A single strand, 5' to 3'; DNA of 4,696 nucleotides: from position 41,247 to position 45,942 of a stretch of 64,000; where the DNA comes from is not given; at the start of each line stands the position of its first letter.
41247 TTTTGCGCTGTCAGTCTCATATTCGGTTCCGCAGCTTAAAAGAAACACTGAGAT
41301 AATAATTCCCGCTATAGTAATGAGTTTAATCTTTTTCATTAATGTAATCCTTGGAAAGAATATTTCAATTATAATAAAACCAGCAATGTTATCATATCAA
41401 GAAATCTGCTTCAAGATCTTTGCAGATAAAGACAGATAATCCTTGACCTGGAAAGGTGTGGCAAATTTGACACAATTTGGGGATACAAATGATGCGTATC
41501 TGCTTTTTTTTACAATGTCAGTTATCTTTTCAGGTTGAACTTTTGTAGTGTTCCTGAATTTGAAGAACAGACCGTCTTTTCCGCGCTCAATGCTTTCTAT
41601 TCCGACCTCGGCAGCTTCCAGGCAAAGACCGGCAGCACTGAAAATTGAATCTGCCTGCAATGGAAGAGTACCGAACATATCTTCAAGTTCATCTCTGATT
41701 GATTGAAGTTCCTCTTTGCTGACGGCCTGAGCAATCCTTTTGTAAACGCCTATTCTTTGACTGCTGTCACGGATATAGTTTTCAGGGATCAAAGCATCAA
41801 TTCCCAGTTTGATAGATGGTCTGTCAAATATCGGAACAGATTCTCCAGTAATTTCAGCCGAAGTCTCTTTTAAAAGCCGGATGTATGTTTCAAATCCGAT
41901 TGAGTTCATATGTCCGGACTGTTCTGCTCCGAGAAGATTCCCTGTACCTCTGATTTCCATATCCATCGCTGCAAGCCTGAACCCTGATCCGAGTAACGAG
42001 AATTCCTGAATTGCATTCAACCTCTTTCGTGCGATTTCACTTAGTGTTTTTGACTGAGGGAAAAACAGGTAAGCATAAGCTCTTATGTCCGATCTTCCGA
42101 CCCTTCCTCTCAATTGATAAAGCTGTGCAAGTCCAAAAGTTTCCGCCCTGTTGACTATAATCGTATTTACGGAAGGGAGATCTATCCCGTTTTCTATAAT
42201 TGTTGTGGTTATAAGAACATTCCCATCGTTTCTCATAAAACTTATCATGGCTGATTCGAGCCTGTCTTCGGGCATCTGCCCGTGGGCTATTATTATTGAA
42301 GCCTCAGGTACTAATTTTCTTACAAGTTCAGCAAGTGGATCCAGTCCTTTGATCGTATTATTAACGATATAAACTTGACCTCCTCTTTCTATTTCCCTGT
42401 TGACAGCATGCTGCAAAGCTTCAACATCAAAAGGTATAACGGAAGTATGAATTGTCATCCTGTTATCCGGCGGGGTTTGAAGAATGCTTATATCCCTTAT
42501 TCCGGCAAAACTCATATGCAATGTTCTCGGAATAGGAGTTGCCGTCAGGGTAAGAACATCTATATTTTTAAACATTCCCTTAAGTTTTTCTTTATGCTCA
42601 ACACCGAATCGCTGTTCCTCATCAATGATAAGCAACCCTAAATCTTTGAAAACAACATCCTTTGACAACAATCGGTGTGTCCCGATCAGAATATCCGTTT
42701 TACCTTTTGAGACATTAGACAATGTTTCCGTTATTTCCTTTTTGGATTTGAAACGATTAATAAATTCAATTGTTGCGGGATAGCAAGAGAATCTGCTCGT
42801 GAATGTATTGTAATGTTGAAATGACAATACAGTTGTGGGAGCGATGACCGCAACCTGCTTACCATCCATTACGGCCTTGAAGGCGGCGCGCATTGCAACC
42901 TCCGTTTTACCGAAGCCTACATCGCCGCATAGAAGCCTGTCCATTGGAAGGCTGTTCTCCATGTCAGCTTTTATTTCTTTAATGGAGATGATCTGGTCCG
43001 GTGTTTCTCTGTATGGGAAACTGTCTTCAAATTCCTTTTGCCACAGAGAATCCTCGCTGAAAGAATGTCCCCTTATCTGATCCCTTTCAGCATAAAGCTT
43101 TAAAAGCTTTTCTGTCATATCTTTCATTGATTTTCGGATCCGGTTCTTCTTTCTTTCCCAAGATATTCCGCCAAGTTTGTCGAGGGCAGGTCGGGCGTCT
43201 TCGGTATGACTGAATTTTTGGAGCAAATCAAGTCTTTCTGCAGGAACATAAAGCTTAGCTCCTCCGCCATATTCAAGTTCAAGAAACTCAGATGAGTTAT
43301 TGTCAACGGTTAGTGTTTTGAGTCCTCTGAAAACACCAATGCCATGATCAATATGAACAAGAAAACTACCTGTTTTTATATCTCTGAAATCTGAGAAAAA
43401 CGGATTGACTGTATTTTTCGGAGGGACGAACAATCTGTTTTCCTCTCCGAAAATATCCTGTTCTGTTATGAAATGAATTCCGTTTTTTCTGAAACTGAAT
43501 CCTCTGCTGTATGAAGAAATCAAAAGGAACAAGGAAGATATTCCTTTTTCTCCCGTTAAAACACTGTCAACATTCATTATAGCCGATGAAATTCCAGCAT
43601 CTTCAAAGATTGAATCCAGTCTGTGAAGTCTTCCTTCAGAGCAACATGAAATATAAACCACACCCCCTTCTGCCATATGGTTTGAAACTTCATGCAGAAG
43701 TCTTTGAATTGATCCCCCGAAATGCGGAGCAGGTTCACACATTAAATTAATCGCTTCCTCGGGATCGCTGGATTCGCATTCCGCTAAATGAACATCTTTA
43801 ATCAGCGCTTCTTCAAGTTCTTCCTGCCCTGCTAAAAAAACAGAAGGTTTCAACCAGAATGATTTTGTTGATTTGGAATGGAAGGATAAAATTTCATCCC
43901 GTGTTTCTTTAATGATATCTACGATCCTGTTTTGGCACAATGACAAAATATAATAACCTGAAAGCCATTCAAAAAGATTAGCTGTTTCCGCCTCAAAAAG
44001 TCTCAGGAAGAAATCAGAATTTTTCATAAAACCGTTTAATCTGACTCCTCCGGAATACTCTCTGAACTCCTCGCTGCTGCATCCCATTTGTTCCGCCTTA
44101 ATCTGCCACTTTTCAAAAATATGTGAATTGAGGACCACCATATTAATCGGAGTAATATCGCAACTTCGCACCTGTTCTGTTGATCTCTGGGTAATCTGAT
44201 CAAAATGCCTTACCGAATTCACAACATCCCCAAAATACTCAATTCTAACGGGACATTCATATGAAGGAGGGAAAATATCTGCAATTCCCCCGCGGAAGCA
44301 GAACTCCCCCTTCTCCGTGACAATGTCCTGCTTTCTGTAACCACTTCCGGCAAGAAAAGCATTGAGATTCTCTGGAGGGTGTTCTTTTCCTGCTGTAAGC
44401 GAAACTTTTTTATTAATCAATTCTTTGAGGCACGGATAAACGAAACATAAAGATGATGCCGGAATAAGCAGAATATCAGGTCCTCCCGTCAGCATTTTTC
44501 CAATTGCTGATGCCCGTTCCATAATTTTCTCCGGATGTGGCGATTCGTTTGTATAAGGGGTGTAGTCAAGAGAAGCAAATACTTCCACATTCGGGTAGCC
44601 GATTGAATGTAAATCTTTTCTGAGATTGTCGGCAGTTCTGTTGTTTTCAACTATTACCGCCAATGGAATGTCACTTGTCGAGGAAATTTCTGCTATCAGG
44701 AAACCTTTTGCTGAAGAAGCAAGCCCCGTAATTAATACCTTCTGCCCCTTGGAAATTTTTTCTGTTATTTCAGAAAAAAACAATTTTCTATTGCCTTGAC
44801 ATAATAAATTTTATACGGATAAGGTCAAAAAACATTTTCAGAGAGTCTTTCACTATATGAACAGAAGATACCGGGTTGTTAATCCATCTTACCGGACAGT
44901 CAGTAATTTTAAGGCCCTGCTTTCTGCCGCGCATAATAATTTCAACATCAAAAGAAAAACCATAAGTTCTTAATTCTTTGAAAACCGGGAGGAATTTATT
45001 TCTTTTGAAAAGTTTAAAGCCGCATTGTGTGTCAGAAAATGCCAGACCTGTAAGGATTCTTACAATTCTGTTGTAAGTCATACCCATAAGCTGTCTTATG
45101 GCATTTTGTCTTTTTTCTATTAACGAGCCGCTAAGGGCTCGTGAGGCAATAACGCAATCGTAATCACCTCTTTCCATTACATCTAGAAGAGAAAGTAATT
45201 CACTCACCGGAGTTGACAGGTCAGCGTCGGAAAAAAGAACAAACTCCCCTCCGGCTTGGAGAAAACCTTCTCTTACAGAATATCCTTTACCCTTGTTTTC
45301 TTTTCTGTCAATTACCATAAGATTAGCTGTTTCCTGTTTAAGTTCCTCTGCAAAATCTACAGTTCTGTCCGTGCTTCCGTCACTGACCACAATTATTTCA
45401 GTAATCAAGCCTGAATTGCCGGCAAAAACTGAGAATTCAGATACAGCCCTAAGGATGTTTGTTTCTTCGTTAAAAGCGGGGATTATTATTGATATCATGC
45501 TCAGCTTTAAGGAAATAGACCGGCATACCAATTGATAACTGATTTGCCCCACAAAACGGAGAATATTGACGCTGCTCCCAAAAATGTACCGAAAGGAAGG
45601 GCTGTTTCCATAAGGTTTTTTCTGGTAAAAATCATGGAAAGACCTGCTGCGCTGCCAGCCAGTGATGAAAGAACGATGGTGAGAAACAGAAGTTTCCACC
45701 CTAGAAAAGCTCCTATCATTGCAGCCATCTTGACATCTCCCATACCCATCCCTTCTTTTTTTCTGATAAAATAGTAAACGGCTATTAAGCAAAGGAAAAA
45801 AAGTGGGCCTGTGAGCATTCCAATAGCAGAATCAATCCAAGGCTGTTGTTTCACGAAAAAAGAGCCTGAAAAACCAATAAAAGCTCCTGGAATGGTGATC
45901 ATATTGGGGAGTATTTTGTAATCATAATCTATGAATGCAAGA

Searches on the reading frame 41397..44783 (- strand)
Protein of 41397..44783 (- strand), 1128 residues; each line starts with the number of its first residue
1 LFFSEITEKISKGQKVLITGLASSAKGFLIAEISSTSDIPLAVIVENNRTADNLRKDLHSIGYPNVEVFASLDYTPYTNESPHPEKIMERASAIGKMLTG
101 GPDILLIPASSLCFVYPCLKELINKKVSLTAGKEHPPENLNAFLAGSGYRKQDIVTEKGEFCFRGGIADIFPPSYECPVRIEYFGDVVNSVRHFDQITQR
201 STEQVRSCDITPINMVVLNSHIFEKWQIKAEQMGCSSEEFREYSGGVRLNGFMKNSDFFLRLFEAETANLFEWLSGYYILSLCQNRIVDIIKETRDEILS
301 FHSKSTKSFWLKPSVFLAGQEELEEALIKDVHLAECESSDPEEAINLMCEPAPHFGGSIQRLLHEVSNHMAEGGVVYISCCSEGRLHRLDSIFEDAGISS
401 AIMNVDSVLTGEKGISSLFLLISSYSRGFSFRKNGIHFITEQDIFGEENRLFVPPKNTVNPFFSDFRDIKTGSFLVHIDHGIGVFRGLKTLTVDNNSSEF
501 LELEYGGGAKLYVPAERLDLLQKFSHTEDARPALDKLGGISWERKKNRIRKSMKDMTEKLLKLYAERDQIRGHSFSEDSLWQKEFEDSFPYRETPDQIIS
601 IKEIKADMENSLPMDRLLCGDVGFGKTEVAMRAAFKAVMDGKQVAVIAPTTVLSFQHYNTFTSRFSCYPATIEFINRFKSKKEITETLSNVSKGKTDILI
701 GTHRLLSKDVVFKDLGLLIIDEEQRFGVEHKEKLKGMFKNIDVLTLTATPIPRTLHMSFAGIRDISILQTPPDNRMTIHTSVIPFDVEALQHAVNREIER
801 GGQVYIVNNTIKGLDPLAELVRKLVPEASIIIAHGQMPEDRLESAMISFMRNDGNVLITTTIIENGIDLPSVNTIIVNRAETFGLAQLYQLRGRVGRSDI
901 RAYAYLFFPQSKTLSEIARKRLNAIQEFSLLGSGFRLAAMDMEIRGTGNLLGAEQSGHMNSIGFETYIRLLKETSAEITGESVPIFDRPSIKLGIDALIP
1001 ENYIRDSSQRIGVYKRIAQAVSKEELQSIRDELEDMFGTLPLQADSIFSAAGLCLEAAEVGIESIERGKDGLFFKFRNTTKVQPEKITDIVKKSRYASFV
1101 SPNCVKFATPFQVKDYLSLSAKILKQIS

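Call 12: search_protein_families(library=pfam, proteins=[window:41397-44783:-], max_evalue=0.001)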
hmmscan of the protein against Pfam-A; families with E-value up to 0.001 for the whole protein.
window:41397-44783:- (1128 aa): 7 families
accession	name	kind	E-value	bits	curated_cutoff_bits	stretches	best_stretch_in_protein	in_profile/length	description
PF03461.20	TRCF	-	4e-24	85.2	25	1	993-1087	1-95/95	TRCF domain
PF00270.35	DEAD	-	1.8e-23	83.5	26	1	594-755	1-164/167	DEAD/DEAH box helicase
PF17757.6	UvrB_inter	-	1.4e-19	70.4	22.9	1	127-213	1-88/91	UvrB interaction domain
PF00271.37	Helicase_C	-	2e-18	67.1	23.5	1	789-898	5-109/110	Helicase conserved C-terminal domain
PF02559.22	CarD_TRCF_RID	-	5.1e-16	58.9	23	1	470-524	2-56/57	CarD-like/TRCF RID domain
PF04851.21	ResIII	-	1.8e-10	41.4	22.5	1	595-750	6-162/164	Type III restriction enzyme, res subunit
PF22590.2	Cas3-like_C_2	-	1.1e-05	26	27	1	801-898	2-104/106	CRISPR-associated nuclease/helicase Cas3, C-terminal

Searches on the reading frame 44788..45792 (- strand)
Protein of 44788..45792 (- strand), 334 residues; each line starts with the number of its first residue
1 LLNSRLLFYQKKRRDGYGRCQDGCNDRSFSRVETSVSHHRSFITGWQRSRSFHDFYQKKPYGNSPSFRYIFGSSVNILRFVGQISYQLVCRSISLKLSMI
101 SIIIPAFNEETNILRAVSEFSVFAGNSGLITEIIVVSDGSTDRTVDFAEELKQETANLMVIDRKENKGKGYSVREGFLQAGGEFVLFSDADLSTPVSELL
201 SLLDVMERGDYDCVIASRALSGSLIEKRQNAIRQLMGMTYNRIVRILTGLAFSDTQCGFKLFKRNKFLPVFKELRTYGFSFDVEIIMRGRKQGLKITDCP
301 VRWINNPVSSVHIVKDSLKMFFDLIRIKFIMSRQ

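Call 75: search_protein_families(library=pfam, proteins=[window:44788-45792:-], max_evalue=0.00001)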
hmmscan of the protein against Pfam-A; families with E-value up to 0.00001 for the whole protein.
window:44788-45792:- (334 aa): 2 families
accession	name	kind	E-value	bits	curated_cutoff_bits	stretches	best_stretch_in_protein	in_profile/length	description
PF00535.33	Glycos_transf_2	-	1.5e-28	100.3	23.3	1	101-267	1-164/168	Glycosyl transferase family 2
PF13641.12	Glyco_tranf_2_3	-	1.7e-07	32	27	1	100-192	3-97/230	Glycosyltransferase like family 2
